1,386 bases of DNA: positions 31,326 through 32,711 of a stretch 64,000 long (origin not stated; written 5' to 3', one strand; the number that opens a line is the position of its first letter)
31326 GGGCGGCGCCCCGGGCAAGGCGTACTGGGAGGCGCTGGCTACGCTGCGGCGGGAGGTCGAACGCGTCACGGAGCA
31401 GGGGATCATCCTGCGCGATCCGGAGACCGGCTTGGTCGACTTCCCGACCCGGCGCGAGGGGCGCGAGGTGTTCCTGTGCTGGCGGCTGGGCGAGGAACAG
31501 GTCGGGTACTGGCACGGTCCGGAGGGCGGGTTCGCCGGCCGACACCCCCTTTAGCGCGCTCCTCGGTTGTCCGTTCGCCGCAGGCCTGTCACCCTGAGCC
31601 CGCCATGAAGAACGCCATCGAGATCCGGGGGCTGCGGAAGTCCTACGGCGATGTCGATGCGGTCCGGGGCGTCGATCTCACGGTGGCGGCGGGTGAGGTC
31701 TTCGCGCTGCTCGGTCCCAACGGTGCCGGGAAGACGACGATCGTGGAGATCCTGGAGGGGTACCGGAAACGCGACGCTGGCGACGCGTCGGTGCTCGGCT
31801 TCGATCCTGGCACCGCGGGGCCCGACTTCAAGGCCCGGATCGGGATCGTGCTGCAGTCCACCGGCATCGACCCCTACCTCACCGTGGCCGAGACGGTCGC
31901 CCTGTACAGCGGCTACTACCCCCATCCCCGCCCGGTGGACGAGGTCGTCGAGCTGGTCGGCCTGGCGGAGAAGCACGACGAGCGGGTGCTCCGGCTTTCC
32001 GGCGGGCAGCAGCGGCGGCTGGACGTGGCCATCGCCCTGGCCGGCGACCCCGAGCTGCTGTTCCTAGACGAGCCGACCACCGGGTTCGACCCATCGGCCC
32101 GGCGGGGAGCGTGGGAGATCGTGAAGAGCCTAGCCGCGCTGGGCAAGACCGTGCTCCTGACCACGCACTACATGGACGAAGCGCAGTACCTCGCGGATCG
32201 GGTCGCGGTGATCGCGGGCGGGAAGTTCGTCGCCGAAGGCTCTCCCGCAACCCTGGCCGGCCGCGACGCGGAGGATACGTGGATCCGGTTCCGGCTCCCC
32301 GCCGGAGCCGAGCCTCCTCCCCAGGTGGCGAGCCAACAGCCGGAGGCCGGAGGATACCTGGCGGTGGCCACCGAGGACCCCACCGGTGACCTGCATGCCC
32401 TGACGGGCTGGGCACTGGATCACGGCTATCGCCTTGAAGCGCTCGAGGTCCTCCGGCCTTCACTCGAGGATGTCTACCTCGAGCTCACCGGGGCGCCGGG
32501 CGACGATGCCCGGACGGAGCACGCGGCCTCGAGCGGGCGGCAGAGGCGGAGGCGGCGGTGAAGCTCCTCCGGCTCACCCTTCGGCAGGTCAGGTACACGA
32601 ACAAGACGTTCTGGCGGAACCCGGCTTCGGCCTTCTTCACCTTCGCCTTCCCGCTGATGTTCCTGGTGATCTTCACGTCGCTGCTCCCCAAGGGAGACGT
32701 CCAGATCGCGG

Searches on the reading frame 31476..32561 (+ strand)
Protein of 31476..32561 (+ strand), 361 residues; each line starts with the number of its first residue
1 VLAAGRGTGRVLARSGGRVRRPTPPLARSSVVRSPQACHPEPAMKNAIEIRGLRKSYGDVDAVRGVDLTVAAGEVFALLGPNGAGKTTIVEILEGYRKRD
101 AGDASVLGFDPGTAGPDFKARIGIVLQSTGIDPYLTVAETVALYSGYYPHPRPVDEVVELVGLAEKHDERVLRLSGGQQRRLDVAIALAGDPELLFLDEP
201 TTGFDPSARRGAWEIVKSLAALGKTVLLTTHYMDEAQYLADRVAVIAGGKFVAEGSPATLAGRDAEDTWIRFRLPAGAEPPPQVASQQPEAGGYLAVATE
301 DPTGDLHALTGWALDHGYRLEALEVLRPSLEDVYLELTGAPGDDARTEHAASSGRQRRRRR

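Call 44: search_protein_families(library=pfam, proteins=[window:31476-32561:+], max_evalue=0.00001)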
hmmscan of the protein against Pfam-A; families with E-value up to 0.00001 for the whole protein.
window:31476-32561:+ (361 aa): 2 families
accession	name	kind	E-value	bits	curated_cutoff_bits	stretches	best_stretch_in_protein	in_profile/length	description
PF00005.33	ABC_tran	-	9.7e-27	94.7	25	1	64-202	2-137/137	ABC transporter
PF13304.12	AAA_21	-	6.2e-12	46.6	27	1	173-231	237-298/304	AAA domain, putative AbiEii toxin, Type IV TA system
